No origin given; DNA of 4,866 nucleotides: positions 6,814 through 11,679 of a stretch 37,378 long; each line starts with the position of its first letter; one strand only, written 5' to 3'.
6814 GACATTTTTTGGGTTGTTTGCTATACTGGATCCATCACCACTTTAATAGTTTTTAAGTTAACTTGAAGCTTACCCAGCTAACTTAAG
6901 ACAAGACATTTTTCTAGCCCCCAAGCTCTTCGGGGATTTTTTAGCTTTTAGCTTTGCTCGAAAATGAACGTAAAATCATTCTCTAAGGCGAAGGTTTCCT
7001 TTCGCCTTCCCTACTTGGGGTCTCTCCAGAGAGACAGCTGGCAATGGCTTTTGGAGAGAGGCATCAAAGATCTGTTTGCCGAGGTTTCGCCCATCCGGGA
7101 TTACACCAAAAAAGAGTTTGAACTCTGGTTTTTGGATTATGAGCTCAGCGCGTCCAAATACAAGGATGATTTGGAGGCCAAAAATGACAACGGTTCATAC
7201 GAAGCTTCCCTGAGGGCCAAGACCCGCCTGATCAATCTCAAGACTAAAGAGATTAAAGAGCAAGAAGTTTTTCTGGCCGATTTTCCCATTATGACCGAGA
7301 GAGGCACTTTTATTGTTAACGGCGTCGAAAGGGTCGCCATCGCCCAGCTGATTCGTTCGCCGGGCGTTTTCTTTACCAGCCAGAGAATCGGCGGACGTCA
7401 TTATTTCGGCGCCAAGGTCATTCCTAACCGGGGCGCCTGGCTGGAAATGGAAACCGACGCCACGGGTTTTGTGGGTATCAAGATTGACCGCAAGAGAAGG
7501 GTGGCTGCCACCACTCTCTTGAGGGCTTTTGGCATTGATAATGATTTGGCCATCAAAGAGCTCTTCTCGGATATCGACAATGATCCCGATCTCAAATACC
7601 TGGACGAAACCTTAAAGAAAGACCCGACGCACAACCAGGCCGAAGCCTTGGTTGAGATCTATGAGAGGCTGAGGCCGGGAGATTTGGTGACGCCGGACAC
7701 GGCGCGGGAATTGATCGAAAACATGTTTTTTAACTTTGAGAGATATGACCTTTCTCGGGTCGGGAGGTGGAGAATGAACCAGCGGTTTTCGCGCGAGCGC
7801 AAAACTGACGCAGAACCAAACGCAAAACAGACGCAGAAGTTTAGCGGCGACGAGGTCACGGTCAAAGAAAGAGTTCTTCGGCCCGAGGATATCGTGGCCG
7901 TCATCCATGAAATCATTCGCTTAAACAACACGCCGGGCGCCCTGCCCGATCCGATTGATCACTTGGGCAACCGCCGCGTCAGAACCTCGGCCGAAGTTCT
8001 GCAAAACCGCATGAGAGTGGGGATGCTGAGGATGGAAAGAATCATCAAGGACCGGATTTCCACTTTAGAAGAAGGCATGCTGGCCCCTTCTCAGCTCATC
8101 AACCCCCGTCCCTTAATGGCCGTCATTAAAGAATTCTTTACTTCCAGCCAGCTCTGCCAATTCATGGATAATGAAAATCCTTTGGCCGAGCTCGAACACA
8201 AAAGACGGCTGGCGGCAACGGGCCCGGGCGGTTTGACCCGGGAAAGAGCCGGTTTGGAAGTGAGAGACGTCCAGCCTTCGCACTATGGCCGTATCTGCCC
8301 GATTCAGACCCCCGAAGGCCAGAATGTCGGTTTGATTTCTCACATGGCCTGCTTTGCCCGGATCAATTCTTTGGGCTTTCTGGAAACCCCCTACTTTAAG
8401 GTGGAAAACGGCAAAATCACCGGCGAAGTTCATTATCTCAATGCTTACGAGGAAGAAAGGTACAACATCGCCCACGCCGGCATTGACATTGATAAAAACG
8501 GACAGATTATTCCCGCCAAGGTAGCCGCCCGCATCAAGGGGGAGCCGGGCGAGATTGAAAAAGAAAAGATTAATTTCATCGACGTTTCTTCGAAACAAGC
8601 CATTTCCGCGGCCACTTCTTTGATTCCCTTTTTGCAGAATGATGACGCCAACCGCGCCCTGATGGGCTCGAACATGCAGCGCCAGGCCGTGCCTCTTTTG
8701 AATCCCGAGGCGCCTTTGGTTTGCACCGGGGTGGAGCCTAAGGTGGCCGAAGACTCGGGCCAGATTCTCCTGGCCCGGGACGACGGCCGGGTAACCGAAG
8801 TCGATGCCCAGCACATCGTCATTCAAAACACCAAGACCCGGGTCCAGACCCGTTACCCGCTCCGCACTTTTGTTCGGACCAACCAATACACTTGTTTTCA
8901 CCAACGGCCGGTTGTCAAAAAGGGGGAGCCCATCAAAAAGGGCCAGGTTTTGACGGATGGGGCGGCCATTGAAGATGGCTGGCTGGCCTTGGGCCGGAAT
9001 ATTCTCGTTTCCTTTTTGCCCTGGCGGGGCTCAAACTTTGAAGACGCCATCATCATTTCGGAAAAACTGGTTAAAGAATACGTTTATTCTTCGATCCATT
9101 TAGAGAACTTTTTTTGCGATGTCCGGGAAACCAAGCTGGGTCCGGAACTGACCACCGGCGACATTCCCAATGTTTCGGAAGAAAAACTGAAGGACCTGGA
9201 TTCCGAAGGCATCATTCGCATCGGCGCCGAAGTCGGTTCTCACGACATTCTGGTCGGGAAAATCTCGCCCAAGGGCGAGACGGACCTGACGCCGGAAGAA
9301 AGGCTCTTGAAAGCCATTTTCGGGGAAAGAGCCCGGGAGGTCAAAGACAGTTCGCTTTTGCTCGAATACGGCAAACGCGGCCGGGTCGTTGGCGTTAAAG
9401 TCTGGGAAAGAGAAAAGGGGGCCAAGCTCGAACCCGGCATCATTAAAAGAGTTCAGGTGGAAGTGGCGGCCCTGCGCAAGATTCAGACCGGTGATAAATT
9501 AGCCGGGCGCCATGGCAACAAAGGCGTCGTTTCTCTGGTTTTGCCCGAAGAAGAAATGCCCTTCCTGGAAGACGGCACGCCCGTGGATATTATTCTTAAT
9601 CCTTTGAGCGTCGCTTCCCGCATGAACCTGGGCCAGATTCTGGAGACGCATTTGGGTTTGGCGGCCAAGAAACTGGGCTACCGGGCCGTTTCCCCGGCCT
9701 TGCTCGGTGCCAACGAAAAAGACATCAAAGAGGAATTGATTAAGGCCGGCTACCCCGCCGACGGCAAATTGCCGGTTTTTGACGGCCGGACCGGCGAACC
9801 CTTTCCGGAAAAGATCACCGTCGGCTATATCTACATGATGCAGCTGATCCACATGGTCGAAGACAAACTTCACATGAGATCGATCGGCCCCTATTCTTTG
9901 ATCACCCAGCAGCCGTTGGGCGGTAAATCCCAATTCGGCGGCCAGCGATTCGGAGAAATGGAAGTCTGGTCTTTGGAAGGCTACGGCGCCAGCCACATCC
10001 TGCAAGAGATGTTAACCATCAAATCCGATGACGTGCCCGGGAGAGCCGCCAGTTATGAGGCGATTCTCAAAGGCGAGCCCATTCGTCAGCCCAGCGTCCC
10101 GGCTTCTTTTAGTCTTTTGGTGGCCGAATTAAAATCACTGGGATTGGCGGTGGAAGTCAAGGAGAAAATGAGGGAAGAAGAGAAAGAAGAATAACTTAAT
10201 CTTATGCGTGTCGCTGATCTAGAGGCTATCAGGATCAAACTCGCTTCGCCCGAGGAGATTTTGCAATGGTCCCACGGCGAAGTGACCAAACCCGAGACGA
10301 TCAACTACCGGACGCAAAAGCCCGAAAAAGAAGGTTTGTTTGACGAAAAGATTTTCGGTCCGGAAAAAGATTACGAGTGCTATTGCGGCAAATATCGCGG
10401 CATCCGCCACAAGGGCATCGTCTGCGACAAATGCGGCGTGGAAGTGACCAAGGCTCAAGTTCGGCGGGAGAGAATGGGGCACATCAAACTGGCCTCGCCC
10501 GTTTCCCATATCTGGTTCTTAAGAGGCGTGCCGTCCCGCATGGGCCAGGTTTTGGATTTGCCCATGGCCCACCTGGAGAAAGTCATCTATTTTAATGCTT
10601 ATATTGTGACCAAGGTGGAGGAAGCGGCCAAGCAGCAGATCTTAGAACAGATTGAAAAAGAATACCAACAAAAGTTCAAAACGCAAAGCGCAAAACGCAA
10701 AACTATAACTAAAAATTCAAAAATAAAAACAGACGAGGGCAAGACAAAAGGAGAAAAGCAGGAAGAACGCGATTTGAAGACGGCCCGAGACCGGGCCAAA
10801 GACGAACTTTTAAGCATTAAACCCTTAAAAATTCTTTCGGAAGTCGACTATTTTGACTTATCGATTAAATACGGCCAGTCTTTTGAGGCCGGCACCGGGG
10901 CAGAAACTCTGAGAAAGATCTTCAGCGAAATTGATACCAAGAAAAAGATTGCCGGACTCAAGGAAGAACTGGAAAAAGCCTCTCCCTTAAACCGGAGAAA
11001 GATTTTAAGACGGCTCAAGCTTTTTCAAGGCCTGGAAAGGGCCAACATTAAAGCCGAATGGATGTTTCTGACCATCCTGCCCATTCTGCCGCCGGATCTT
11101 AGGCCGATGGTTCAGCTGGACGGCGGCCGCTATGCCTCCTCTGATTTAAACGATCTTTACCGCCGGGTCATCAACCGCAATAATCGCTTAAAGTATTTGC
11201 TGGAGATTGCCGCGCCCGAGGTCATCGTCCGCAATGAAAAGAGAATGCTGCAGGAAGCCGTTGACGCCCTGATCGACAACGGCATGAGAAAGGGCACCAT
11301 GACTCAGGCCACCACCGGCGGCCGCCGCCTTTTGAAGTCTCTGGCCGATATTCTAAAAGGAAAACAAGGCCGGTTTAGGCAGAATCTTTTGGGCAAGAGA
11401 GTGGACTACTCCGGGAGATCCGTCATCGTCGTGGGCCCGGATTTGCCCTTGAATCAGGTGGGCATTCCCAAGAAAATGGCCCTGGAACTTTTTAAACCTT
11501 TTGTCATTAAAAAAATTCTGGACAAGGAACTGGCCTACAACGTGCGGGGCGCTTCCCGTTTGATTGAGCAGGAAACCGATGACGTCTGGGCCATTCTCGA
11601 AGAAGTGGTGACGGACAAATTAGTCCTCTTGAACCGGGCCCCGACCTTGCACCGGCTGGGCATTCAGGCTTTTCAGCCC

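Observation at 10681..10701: Intergenic heptamer repeat embedded in frame in RNA polymerase beta' as TQSAKRK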

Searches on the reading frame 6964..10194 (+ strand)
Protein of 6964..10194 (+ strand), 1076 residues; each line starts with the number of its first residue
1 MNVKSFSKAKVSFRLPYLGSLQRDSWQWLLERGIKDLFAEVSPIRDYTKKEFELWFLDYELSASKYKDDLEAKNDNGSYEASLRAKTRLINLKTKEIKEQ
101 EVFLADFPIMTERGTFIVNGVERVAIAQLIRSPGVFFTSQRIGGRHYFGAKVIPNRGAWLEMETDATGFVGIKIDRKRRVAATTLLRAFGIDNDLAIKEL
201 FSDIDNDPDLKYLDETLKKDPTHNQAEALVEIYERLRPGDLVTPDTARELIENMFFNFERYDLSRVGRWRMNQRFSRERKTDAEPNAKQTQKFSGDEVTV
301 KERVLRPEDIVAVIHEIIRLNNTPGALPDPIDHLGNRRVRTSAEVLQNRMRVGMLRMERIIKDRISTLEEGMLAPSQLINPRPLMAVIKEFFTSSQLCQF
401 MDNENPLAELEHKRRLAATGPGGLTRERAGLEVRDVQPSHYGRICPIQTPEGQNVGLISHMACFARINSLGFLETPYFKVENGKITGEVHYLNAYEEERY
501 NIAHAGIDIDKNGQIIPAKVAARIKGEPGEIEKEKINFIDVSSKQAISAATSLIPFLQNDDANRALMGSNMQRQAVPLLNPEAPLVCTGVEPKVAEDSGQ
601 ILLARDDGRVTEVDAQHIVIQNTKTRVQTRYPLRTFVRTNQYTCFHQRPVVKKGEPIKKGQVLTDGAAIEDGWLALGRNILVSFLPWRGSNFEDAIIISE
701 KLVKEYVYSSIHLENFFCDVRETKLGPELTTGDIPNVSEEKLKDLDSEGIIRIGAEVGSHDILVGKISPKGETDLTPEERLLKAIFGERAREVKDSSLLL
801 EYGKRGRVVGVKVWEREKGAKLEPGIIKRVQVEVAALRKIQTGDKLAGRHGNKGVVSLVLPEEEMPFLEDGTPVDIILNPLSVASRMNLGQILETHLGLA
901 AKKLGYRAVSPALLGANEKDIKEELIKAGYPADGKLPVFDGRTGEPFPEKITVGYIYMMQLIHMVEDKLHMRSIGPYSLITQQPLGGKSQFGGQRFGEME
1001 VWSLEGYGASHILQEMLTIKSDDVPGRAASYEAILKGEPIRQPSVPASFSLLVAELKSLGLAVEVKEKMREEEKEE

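Call 12: search_protein_families(library=pfam, proteins=[window:6964-10194:+], max_evalue=0.00001)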
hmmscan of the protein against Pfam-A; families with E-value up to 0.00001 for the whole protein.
window:6964-10194:+ (1076 aa): 6 families
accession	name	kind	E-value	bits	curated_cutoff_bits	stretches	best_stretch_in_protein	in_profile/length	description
PF00562.33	RNA_pol_Rpb2_6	-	7.5e-118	394.3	23.4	1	604-990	2-373/373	RNA polymerase Rpb2, domain 6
PF04565.21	RNA_pol_Rpb2_3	-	3.2e-26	91.7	21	1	399-467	1-68/68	RNA polymerase Rpb2, domain 3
PF04560.25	RNA_pol_Rpb2_7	-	1.2e-23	83.7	32.1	1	992-1067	1-86/87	RNA polymerase Rpb2, domain 7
PF04561.19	RNA_pol_Rpb2_2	-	2.2e-19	70.3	21.7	1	148-340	20-190/190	RNA polymerase Rpb2, domain 2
PF10385.14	RNA_pol_Rpb2_45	-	3.7e-19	69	28.2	1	477-542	1-66/66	RNA polymerase beta subunit external 1 domain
PF04563.20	RNA_pol_Rpb2_1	-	3.5e-07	30.4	28.2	0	18-368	2-184/203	RNA polymerase beta subunit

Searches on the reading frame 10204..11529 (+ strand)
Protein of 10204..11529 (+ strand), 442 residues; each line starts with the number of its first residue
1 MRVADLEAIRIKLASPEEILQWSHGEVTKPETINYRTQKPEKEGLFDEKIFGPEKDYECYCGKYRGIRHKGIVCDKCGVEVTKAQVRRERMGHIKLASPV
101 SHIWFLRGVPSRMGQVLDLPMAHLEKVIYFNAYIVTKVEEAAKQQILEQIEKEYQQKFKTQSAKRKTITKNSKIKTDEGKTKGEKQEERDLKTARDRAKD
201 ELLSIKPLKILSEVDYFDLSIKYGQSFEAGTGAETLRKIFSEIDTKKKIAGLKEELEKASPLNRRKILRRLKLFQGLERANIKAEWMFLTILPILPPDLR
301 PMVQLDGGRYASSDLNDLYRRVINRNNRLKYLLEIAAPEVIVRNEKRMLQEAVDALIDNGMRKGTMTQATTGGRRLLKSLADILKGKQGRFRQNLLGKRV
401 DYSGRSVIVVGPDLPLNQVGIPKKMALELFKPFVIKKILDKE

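Call 17: find_homologous_proteins(query=window:10204-11529:+, max_evalue=1e-30)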
Query seq(442 aa) (442 aa): 8000 proteins with E <= 1e-30 among 8000 candidates; the best 120 are listed.
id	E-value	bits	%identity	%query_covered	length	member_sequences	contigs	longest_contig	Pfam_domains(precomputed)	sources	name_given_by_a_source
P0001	3.4e-214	730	75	100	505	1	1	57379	PF00623.26,PF04997.18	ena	-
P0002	6.8e-214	729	84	88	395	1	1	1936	PF04997.18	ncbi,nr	ncbi:MAG: DNA-directed RNA polymerase subunit beta', partial [bacterium]|nr:DNA-directed RNA polymer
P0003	9.1e-214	728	74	100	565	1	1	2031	PF00623.26,PF04997.18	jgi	-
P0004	2.9e-212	723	75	100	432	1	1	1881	PF00623.26,PF04997.18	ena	-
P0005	9.6e-212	722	75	100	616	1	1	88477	PF00623.26,PF04997.18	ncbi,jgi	jgi:DNA-directed RNA polymerase subunit beta'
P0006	1.1e-211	722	74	100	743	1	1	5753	PF00623.26,PF04983.24,PF04997.18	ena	-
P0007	1.4e-210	718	75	100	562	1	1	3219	PF00623.26,PF04997.18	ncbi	ncbi:MAG: DNA-directed RNA polymerase subunit beta', partial [Candidatus Omnitrophota bacterium]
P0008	2.5e-210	717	52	98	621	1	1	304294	PF00623.26,PF04997.18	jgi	jgi:DNA-directed RNA polymerase subunit beta'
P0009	2.9e-207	707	74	100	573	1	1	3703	PF00623.26,PF04983.24,PF04997.18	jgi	-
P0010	2.0e-206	704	72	100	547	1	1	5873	PF00623.26,PF04997.18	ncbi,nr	ncbi:MAG TPA: DNA-directed RNA polymerase subunit beta', partial [Candidatus Pacearchaeota archaeon]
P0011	2.7e-206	704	74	100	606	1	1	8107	PF00623.26,PF04983.24,PF04997.18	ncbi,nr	ncbi:MAG TPA: DNA-directed RNA polymerase subunit beta', partial [Patescibacteria group bacterium]|n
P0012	5.4e-206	703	71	100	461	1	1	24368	PF00623.26,PF04997.18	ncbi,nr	ncbi:MAG: DNA-directed RNA polymerase subunit beta', partial [Patescibacteria group bacterium]|nr:DN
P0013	3.5e-205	700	72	100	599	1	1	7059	PF00623.26,PF04983.24,PF04997.18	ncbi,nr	ncbi:MAG: DNA-directed RNA polymerase subunit beta', partial [Candidatus Nealsonbacteria bacterium]|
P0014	1.7e-204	698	72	100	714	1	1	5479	PF00623.26,PF04983.24,PF04997.18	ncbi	ncbi:MAG: DNA-directed RNA polymerase subunit beta', partial [Parcubacteria group bacterium]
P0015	4.1e-204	697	74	96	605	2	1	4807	PF00623.26,PF04983.24,PF04997.18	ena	-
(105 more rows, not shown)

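Call 20: find_encoding_contigs(protein=P0002, flank=10000, max_places=3)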
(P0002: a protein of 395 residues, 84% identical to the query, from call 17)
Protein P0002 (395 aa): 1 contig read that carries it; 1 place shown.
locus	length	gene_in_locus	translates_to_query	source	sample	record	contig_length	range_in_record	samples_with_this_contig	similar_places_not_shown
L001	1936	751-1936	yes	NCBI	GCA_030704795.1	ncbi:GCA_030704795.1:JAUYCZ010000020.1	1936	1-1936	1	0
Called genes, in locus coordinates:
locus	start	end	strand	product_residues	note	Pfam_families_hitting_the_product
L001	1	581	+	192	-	PF00562:RNA_pol_Rpb2_6, PF04560:RNA_pol_Rpb2_7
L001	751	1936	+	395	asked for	PF04997:RNA_pol_Rpb1_1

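Call 33: find_related_loci(query=window:10204-11529:+, collection=metagenome_contigs, flank=10000)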
Query window:10204-11529:+ (442 aa) in metagenome_contigs; peptide patterns used: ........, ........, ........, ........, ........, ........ (x = any residue, [..] = any of these).
600 stretches matched a pattern (row limit reached: there are more); 599 encode a relative of the query (tblastn E <= 1e-3); the best 80 are kept; 80 distinct loci.
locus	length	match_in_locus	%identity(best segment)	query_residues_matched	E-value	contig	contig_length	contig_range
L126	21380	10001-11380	73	1-442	0e+0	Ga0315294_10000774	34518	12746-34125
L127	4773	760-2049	77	1-442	0e+0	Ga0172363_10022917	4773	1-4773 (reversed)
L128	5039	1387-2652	73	1-442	0e+0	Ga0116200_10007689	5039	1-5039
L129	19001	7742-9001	71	1-442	0e+0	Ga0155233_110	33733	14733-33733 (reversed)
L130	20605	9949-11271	71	1-442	0e+0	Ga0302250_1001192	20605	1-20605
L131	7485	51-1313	69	1-442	0e+0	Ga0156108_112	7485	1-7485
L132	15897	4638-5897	70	1-442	0e+0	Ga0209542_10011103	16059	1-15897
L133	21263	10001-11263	69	1-442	0e+0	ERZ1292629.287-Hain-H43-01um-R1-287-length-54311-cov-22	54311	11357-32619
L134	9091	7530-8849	66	2-441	0e+0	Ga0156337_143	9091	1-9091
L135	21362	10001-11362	62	5-442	0e+0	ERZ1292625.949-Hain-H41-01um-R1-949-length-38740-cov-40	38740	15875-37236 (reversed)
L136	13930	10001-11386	58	1-442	1e-176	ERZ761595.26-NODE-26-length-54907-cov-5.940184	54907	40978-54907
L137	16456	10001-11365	59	1-442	3e-174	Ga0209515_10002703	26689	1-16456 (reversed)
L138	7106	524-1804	60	3-441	2e-174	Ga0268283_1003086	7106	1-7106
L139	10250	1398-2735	59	1-442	4e-172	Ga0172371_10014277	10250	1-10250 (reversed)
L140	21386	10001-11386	57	1-442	5e-172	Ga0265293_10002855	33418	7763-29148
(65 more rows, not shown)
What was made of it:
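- Tried and rejected: The best N-terminal RpoC in the protein database is 84% identical (call 17), and the best in the metagenome scan is 77% (call 33).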

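Call 68: predict_structure(alignment_id=A1)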
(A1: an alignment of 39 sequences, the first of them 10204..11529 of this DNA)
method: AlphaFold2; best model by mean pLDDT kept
length: 442 residues; sequences in the alignment: 39
mean_pLDDT: 59.6   pTM: 0.46
mean pLDDT of the five models: 59.6, 58.8, 58.0, 57.0, 56.0
residues with pLDDT >= 90: 65; 70-90: 100; 50-70: 72; < 50: 205
segments of 3 or more residues with pLDDT < 50: 1-3, 23-56, 66-68, 78-107, 295-332, 335-369, 372-416, 418-423
pLDDT, mean of each block of 10 residues (from residue 1): 52 54 39 34 36 47 50 53 35 31 47 87 82 90 90 89 75 55 77 90 91 90 88 84 91 92 90 84 74 46 34 41 44 42 38 38 44 41 40 31 29 43 48 62 60
secondary structure, 60 per line:
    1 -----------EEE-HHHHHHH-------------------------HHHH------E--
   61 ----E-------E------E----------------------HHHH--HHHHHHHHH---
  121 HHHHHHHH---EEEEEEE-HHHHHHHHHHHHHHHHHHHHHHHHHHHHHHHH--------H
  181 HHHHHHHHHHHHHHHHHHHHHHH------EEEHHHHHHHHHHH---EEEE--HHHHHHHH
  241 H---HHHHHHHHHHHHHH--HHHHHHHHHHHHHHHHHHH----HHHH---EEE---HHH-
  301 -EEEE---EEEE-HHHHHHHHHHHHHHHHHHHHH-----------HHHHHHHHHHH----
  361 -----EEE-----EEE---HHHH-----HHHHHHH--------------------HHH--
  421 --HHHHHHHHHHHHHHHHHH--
elements in order: E12-14 H16-22 H48-51 H103-106 H109-117 H121-128 E132-138 H140-171 H180-203 E210-212 H213-223 E227-230 H233-241 H245-258 H261-279 H284-287 E291-293 E302-305 E309-312 H314-334 H346-356 E366-368 E374-376 H380-383 H389-395 H423-440
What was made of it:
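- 10667..10729 (+): Extended heptad-phased segment of 9 units (63 nt, 21 codons): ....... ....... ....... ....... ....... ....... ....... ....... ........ It equals the length excess of this rpoC linker over the 65-66 aa baseline of relatives. AF2 model: end of helix 140-171 plus tip loop 172-179, with a pLDDT dip to 55 (call 68).
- On RPE-like in-frame dispersed repeat: Helical-hairpin tip with a pLDDT dip (call 68).
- Closest known: Lineage-specific insertion of actinobacterial beta'. Same: The predicted structure is an antiparallel helical hairpin (call 68).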
